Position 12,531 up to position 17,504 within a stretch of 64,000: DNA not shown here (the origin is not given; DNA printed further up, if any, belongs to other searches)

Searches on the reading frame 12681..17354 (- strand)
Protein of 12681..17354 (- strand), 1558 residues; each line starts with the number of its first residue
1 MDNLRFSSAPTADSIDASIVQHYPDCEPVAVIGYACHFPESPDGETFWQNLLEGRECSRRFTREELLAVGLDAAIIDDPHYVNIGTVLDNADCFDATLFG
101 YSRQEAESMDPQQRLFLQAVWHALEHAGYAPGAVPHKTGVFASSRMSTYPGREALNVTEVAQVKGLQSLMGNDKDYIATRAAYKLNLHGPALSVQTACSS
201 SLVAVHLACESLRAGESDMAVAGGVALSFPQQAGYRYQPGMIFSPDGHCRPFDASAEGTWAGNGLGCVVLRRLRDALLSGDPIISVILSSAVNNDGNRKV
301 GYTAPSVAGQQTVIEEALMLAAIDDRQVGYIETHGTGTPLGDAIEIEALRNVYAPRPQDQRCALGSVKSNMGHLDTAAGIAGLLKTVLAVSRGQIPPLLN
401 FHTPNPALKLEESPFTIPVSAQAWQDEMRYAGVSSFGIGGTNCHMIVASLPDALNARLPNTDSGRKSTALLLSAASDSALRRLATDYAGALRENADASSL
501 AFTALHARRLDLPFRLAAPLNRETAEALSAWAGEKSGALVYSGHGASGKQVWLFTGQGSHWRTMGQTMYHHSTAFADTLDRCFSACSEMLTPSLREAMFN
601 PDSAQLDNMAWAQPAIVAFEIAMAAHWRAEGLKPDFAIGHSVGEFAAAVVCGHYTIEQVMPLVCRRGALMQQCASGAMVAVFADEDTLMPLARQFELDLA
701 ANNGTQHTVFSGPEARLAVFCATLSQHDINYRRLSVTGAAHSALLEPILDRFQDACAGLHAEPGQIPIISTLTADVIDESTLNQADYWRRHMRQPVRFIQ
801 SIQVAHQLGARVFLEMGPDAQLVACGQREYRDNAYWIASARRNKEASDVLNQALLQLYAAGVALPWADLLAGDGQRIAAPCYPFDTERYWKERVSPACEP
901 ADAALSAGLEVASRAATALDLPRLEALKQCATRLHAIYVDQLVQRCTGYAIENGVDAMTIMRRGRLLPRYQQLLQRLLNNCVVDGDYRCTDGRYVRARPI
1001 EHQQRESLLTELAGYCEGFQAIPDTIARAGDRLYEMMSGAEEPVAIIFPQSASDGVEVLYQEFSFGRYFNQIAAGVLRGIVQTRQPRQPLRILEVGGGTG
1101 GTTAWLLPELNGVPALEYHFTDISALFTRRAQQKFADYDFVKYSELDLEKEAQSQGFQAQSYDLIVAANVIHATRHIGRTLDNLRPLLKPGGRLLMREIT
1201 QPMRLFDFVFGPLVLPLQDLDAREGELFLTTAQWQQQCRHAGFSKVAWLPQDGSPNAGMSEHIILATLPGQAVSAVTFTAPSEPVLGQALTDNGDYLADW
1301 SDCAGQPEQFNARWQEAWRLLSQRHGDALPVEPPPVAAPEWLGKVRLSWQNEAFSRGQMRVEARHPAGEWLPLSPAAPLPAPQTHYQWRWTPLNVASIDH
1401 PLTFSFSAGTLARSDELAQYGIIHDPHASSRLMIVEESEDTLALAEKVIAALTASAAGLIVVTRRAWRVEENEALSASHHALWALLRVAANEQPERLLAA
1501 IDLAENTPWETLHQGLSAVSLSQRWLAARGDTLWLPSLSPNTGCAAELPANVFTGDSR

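Call 30: search_protein_families(library=pfam, proteins=[window:12681-17354:-], max_evalue=1e-8)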
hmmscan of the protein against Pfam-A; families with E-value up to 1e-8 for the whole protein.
window:12681-17354:- (1558 aa): 8 families
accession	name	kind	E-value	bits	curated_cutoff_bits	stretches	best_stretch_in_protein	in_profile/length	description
PF00109.32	ketoacyl-synt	-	6.8e-78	262.2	20.8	1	27-276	2-252/252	Beta-ketoacyl synthase, N-terminal domain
PF00698.26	Acyl_transf_1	-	7.6e-55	187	32.7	1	551-846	1-300/319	Acyl transferase domain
PF02801.28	Ketoacyl-synt_C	-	2.4e-41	140.9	20.8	1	285-402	2-119/119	Beta-ketoacyl synthase, C-terminal domain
PF08242.18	Methyltransf_12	-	2e-22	80.2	30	1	1093-1194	1-98/98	Methyltransferase domain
PF16197.11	KAsynt_C_assoc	-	1.5e-12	48.4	33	1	404-515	1-107/111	Ketoacyl-synthetase C-terminal extension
PF13489.12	Methyltransf_23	-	9.6e-12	45.4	27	1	1086-1243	20-159/164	Methyltransferase domain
PF13649.12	Methyltransf_25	-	3.1e-10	41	27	1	1092-1192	1-97/97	Methyltransferase domain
PF08241.18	Methyltransf_11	-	9.3e-10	39.5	21.2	1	1093-1195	1-94/95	Methyltransferase domain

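Call 37: find_encoding_contigs(protein=window:12681-17354:-, flank=10000, max_places=10)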
Protein window:12681-17354:- (1558 aa): 24 contigs read that carry it; 6 places shown.
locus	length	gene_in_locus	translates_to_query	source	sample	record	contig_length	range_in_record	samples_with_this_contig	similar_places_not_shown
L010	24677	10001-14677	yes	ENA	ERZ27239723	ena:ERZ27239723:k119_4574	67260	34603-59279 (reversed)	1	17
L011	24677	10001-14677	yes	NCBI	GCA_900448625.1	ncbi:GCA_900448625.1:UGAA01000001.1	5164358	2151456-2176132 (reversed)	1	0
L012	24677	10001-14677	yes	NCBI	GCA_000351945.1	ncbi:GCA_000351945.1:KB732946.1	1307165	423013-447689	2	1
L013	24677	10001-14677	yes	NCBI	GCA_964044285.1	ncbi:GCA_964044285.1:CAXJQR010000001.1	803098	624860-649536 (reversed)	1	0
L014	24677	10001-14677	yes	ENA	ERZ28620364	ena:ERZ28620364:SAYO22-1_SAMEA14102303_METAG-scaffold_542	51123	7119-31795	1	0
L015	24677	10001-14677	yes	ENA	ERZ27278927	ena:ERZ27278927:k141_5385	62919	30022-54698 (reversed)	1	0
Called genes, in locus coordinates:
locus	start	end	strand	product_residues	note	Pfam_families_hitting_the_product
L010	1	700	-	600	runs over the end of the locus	PF00664:ABC_membrane (weak), PF02463:SMC_N (faint), PF00005:ABC_tran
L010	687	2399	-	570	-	PF00664:ABC_membrane, PF00005:ABC_tran, PF02463:SMC_N (faint)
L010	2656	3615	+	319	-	PF12833:HTH_18, PF00165:HTH_AraC (weak)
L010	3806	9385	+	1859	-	PF00550:PP-binding, PF00668:Condensation, PF00501:AMP-binding, PF13489:Methyltransf_23 (weak), PF08241:Methyltransf_11 (weak), PF08242:Methyltransf_12, PF00550:PP-binding, PF00668:Condensation, +2 more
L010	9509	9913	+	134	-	PF00550:PP-binding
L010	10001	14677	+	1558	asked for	PF00109:ketoacyl-synt, PF02801:Ketoacyl-synt_C, PF16197:KAsynt_C_assoc, PF00698:Acyl_transf_1, PF13489:Methyltransf_23, PF08241:Methyltransf_11, PF08242:Methyltransf_12, PF13649:Methyltransf_25, +3 more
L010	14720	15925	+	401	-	PF08659:KR, PF13561:adh_short_C2 (weak), PF00550:PP-binding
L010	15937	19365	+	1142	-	PF00668:Condensation, PF13489:Methyltransf_23, PF13649:Methyltransf_25, PF08241:Methyltransf_11, PF08242:Methyltransf_12, PF00550:PP-binding, PF00975:Thioesterase, PF12697:Abhydrolase_6, +2 more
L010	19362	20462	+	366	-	PF01408:GFO_IDH_MocA, PF21390:Irp3-like_C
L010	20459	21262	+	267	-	PF00975:Thioesterase, PF12697:Abhydrolase_6, PF20408:Abhydrolase_11 (faint)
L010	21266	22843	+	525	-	PF00501:AMP-binding, PF13193:AMP-binding_C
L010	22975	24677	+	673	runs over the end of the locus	PF07715:Plug, PF00593:TonB_dep_Rec_b-barrel, PF14905:OMP_b-brl_3 (weak)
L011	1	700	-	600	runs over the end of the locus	PF00664:ABC_membrane (weak), PF02463:SMC_N (faint), PF00005:ABC_tran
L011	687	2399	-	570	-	PF00664:ABC_membrane, PF00005:ABC_tran, PF02463:SMC_N (faint)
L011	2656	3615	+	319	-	PF12833:HTH_18, PF00165:HTH_AraC (weak)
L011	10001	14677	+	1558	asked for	PF00109:ketoacyl-synt, PF02801:Ketoacyl-synt_C, PF16197:KAsynt_C_assoc, PF00698:Acyl_transf_1, PF13489:Methyltransf_23, PF08241:Methyltransf_11, PF08242:Methyltransf_12, PF13649:Methyltransf_25, +3 more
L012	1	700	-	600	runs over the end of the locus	PF00664:ABC_membrane (weak), PF02463:SMC_N (faint), PF00005:ABC_tran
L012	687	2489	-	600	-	PF00664:ABC_membrane, PF00005:ABC_tran, PF02463:SMC_N (faint)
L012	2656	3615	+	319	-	PF12833:HTH_18, PF00165:HTH_AraC (weak)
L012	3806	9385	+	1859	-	PF00550:PP-binding, PF00668:Condensation, PF00501:AMP-binding, PF13489:Methyltransf_23 (weak), PF08241:Methyltransf_11 (weak), PF08242:Methyltransf_12, PF00550:PP-binding, PF00668:Condensation, +2 more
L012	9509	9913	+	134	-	PF00550:PP-binding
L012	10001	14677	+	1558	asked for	PF00109:ketoacyl-synt, PF02801:Ketoacyl-synt_C, PF16197:KAsynt_C_assoc, PF00698:Acyl_transf_1, PF13489:Methyltransf_23, PF08241:Methyltransf_11, PF08242:Methyltransf_12, PF13649:Methyltransf_25, +3 more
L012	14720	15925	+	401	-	PF08659:KR, PF13561:adh_short_C2, PF00550:PP-binding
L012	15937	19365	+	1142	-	PF00668:Condensation, PF13489:Methyltransf_23, PF13649:Methyltransf_25, PF08241:Methyltransf_11, PF08242:Methyltransf_12, PF00550:PP-binding, PF00975:Thioesterase, PF12697:Abhydrolase_6, +2 more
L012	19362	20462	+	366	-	PF01408:GFO_IDH_MocA, PF21390:Irp3-like_C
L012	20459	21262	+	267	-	PF00975:Thioesterase, PF12697:Abhydrolase_6, PF20408:Abhydrolase_11 (faint)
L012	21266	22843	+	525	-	PF00501:AMP-binding, PF13193:AMP-binding_C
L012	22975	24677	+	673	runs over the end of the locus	PF07715:Plug, PF00593:TonB_dep_Rec_b-barrel, PF14905:OMP_b-brl_3 (weak)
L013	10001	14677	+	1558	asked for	PF00109:ketoacyl-synt, PF02801:Ketoacyl-synt_C, PF16197:KAsynt_C_assoc, PF00698:Acyl_transf_1, PF13489:Methyltransf_23, PF08241:Methyltransf_11, PF08242:Methyltransf_12, PF13649:Methyltransf_25, +3 more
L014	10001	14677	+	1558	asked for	PF00109:ketoacyl-synt, PF02801:Ketoacyl-synt_C, PF16197:KAsynt_C_assoc, PF00698:Acyl_transf_1, PF13489:Methyltransf_23, PF08241:Methyltransf_11, PF08242:Methyltransf_12, PF13649:Methyltransf_25, +3 more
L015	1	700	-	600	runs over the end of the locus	PF00664:ABC_membrane (weak), PF02463:SMC_N (faint), PF00005:ABC_tran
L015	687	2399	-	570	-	PF00664:ABC_membrane, PF00005:ABC_tran, PF02463:SMC_N (faint)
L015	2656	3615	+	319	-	PF12833:HTH_18, PF00165:HTH_AraC (weak)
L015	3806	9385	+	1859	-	PF00550:PP-binding, PF00668:Condensation, PF00501:AMP-binding, PF13489:Methyltransf_23 (weak), PF08241:Methyltransf_11 (weak), PF08242:Methyltransf_12, PF00550:PP-binding, PF00668:Condensation, +2 more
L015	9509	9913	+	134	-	PF00550:PP-binding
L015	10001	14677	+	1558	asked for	PF00109:ketoacyl-synt, PF02801:Ketoacyl-synt_C, PF16197:KAsynt_C_assoc, PF00698:Acyl_transf_1, PF13489:Methyltransf_23, PF08241:Methyltransf_11, PF08242:Methyltransf_12, PF13649:Methyltransf_25, +3 more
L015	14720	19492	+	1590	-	PF08659:KR, PF00550:PP-binding, PF00668:Condensation, PF08242:Methyltransf_12, PF13649:Methyltransf_25, PF00550:PP-binding, PF00975:Thioesterase, PF12697:Abhydrolase_6, +4 more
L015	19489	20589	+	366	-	PF01408:GFO_IDH_MocA, PF21390:Irp3-like_C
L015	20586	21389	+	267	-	PF00975:Thioesterase, PF12697:Abhydrolase_6, PF20408:Abhydrolase_11 (faint)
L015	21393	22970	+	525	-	PF00501:AMP-binding, PF13193:AMP-binding_C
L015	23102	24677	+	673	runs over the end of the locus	PF07715:Plug, PF00593:TonB_dep_Rec_b-barrel, PF14905:OMP_b-brl_3 (weak)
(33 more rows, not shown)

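Call 39: find_encoding_contigs(protein=L015:14720-19489:+, flank=10000, max_places=10)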
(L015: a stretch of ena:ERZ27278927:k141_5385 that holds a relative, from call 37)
Protein L015:14720-19489:+ (1590 aa): 1 contig read that carries it; 1 place shown.
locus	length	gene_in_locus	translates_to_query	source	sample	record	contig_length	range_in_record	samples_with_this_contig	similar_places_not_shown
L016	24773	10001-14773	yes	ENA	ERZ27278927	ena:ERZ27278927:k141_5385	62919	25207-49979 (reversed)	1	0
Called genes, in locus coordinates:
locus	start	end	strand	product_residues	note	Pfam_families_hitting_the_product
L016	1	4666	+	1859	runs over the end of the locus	PF00550:PP-binding, PF00668:Condensation, PF00501:AMP-binding, PF13489:Methyltransf_23 (weak), PF08241:Methyltransf_11 (weak), PF08242:Methyltransf_12, PF00550:PP-binding, PF00668:Condensation, +2 more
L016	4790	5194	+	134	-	PF00550:PP-binding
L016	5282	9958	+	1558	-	PF00109:ketoacyl-synt, PF02801:Ketoacyl-synt_C, PF16197:KAsynt_C_assoc, PF00698:Acyl_transf_1, PF13489:Methyltransf_23, PF08241:Methyltransf_11, PF08242:Methyltransf_12, PF13649:Methyltransf_25, +3 more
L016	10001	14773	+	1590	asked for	PF08659:KR, PF00550:PP-binding, PF00668:Condensation, PF08242:Methyltransf_12, PF13649:Methyltransf_25, PF00550:PP-binding, PF00975:Thioesterase, PF12697:Abhydrolase_6, +4 more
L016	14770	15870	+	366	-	PF01408:GFO_IDH_MocA, PF21390:Irp3-like_C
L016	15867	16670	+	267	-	PF00975:Thioesterase, PF12697:Abhydrolase_6, PF20408:Abhydrolase_11 (faint)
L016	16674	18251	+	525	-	PF00501:AMP-binding, PF13193:AMP-binding_C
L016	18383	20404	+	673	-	PF07715:Plug, PF00593:TonB_dep_Rec_b-barrel, PF14905:OMP_b-brl_3 (weak)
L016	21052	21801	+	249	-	PF11924:IAT_beta (weak)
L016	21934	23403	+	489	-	PF02369:Big_1, PF13620:CarboxypepD_reg (faint), PF16640:Big_3_5 (faint), PF02369:Big_1, PF09134:Invasin_D3 (weak), PF02369:Big_1, PF09134:Invasin_D3, PF02369:Big_1, +1 more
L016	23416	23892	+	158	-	PF21764:Invasin_D4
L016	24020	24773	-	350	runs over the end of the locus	PF01075:Glyco_transf_9 (weak)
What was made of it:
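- Its 1590-aa product is found nowhere else (call 39).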

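Call 40: find_encoding_contigs(protein=L010:14720-15922:+, flank=1000, max_places=3)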
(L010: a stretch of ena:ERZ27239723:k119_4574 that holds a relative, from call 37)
Protein L010:14720-15922:+ (401 aa): 24 contigs read that carry it; 3 places shown.
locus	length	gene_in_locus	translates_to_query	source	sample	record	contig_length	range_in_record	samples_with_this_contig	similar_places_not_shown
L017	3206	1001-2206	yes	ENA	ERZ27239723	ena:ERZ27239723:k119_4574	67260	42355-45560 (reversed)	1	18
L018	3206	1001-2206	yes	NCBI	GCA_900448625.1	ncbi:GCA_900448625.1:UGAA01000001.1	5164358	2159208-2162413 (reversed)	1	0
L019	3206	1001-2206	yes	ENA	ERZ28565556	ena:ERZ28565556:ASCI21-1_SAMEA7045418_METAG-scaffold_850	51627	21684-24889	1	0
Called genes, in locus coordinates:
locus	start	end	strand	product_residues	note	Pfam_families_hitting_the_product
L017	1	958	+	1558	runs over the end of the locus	PF00109:ketoacyl-synt, PF02801:Ketoacyl-synt_C, PF16197:KAsynt_C_assoc, PF00698:Acyl_transf_1, PF13489:Methyltransf_23, PF08241:Methyltransf_11, PF08242:Methyltransf_12, PF13649:Methyltransf_25, +3 more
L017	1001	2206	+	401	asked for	PF08659:KR, PF13561:adh_short_C2 (weak), PF00550:PP-binding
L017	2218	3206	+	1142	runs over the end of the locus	PF00668:Condensation, PF13489:Methyltransf_23, PF13649:Methyltransf_25, PF08241:Methyltransf_11, PF08242:Methyltransf_12, PF00550:PP-binding, PF00975:Thioesterase, PF12697:Abhydrolase_6, +2 more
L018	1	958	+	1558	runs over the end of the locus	PF00109:ketoacyl-synt, PF02801:Ketoacyl-synt_C, PF16197:KAsynt_C_assoc, PF00698:Acyl_transf_1, PF13489:Methyltransf_23, PF08241:Methyltransf_11, PF08242:Methyltransf_12, PF13649:Methyltransf_25, +3 more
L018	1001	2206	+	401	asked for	PF08659:KR, PF13561:adh_short_C2 (weak), PF00550:PP-binding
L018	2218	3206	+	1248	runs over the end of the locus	PF00668:Condensation, PF13489:Methyltransf_23, PF08241:Methyltransf_11, PF08242:Methyltransf_12, PF13649:Methyltransf_25, PF00550:PP-binding, PF00975:Thioesterase, PF12697:Abhydrolase_6, +2 more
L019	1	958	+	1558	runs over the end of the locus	PF00109:ketoacyl-synt, PF02801:Ketoacyl-synt_C, PF16197:KAsynt_C_assoc, PF00698:Acyl_transf_1, PF13489:Methyltransf_23, PF08241:Methyltransf_11, PF08242:Methyltransf_12, PF13649:Methyltransf_25, +3 more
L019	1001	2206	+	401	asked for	PF08659:KR, PF13561:adh_short_C2 (weak), PF00550:PP-binding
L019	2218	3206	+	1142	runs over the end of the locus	PF00668:Condensation, PF13489:Methyltransf_23, PF13649:Methyltransf_25, PF08241:Methyltransf_11, PF08242:Methyltransf_12, PF00550:PP-binding, PF00975:Thioesterase, PF12697:Abhydrolase_6, +2 more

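Call 41: find_encoding_contigs(protein=L012:14720-15922:+, flank=1000, max_places=3)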
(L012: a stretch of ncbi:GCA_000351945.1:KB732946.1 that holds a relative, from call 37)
Protein L012:14720-15922:+ (401 aa): 24 contigs read that carry it; 3 places shown.
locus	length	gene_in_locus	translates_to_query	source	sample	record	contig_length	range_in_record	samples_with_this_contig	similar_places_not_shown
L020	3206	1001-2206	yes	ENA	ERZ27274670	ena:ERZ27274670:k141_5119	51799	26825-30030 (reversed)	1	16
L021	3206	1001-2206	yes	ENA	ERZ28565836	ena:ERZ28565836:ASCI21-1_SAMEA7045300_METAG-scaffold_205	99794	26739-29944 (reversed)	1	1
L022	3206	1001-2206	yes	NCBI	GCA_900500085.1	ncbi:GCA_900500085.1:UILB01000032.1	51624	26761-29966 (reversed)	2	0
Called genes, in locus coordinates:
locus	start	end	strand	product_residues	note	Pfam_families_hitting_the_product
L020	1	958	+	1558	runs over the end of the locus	PF00109:ketoacyl-synt, PF02801:Ketoacyl-synt_C, PF16197:KAsynt_C_assoc, PF00698:Acyl_transf_1, PF13489:Methyltransf_23, PF08241:Methyltransf_11, PF08242:Methyltransf_12, PF13649:Methyltransf_25, +3 more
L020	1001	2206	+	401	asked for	PF08659:KR, PF13561:adh_short_C2, PF00550:PP-binding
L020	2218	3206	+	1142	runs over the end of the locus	PF00668:Condensation, PF13489:Methyltransf_23, PF13649:Methyltransf_25, PF08241:Methyltransf_11, PF08242:Methyltransf_12, PF00550:PP-binding, PF00975:Thioesterase, PF12697:Abhydrolase_6, +2 more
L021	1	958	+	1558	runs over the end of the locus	PF00109:ketoacyl-synt, PF02801:Ketoacyl-synt_C, PF16197:KAsynt_C_assoc, PF00698:Acyl_transf_1, PF13489:Methyltransf_23, PF08241:Methyltransf_11, PF08242:Methyltransf_12, PF13649:Methyltransf_25, +3 more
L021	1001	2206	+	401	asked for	PF08659:KR, PF13561:adh_short_C2, PF00550:PP-binding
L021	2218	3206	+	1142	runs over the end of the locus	PF00668:Condensation, PF13489:Methyltransf_23, PF13649:Methyltransf_25, PF08241:Methyltransf_11, PF08242:Methyltransf_12, PF00550:PP-binding, PF00975:Thioesterase, PF12697:Abhydrolase_6, +2 more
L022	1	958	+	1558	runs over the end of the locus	PF00109:ketoacyl-synt, PF02801:Ketoacyl-synt_C, PF16197:KAsynt_C_assoc, PF00698:Acyl_transf_1, PF13489:Methyltransf_23, PF08241:Methyltransf_11, PF08242:Methyltransf_12, PF13649:Methyltransf_25, +3 more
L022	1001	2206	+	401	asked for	PF08659:KR, PF13561:adh_short_C2, PF00550:PP-binding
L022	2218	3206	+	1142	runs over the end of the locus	PF00668:Condensation, PF13489:Methyltransf_23, PF13649:Methyltransf_25, PF08241:Methyltransf_11, PF08242:Methyltransf_12, PF00550:PP-binding, PF00975:Thioesterase, PF12697:Abhydrolase_6, +2 more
